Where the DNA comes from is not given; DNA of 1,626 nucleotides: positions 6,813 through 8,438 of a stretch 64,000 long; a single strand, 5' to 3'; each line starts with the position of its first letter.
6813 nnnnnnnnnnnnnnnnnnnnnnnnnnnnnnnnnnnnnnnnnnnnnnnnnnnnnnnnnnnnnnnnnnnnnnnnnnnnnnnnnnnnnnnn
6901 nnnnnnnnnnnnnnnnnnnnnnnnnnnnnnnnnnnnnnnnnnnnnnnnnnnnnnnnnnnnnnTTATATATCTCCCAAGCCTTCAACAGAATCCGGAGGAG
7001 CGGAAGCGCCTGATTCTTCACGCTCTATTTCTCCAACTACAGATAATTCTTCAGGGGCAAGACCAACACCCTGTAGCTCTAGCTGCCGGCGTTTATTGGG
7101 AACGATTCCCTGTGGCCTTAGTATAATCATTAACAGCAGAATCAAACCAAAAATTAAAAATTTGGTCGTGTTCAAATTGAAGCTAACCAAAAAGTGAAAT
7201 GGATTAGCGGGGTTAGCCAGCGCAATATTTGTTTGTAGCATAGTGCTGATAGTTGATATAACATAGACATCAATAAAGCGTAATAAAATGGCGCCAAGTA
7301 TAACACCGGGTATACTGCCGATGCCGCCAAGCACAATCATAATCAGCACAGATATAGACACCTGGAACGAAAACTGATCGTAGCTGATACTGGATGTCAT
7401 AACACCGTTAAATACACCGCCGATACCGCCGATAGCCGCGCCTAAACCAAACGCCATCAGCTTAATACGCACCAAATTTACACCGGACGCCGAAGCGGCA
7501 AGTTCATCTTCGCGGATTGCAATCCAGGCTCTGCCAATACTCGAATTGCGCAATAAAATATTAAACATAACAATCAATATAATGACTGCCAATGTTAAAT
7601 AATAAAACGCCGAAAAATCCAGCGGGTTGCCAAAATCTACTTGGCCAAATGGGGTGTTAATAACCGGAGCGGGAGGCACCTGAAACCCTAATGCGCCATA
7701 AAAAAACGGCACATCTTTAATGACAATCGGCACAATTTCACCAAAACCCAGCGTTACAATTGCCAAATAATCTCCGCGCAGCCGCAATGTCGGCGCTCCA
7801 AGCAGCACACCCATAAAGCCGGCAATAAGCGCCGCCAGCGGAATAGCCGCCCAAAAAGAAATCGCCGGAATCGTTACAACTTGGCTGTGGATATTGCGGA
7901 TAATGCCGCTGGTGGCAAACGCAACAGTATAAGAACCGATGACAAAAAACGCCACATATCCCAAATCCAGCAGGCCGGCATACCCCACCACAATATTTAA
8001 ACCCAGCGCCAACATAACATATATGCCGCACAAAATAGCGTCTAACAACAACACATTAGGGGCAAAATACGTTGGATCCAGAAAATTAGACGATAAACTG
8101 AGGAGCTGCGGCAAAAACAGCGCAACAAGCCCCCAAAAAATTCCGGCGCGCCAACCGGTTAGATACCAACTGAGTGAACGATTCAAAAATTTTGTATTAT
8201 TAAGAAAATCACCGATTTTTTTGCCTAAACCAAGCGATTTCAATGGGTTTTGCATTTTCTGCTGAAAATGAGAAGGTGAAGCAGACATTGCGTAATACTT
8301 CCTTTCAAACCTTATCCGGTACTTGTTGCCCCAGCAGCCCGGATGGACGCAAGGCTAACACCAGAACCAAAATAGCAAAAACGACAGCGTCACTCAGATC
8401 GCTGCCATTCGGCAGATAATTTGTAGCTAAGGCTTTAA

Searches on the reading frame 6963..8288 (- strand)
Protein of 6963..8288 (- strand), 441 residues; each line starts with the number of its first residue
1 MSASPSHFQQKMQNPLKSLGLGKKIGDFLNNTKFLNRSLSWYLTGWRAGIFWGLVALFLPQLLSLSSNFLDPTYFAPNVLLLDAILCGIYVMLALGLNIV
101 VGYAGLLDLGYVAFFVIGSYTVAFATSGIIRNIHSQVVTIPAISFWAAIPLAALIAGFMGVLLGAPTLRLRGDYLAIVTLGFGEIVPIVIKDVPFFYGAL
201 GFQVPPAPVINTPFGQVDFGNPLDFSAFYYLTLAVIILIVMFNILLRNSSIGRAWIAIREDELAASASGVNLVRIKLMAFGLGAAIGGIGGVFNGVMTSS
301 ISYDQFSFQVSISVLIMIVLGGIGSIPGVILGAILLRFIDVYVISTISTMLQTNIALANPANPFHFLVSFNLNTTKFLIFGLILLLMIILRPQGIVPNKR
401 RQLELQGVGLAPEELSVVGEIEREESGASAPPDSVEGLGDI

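Call 17: search_protein_families(library=ncbifam, proteins=[window:6963-8288:-])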
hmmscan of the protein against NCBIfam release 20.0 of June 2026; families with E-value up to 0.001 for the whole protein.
window:6963-8288:- (441 aa): 8 families
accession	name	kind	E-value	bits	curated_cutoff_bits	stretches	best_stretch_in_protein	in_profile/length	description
NF008450.0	PRK11301.1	subfamily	2.1e-61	208.6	366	3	84-193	115-212/418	high-affinity branched-chain amino acid ABC transporter permease LivM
TIGR03408.1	urea_trans_UrtC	equivalog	3.5e-22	79.5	296.2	1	83-346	13-286/313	urea ABC transporter permease subunit UrtC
TIGR03727.1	urea_t_UrtC_arc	equivalog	1.1e-20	73.9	575.55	1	89-404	59-346/369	urea ABC transporter, permease protein UrtC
TIGR03409.1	urea_trans_UrtB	equivalog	3.8e-18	66.2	250.3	1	85-352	9-266/291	urea ABC transporter permease subunit UrtB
NF008011.0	PRK10740.1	equivalog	6.8e-12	45.6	379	1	235-355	158-283/308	high-affinity branched-chain amino acid ABC transporter permease LivH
TIGR03622.1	urea_t_UrtB_arc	equivalog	1.5e-06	27.7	374.25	1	89-344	13-249/284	urea ABC transporter, permease protein UrtB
NF011961.0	PRK15432.1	equivalog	2.4e-05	23.7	388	1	231-342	162-278/344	autoinducer 2 ABC transporter permease LsrC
NF040906.3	GguB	equivalog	4.3e-05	22.9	450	1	231-339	227-340/375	multiple monosaccharide ABC transporter permease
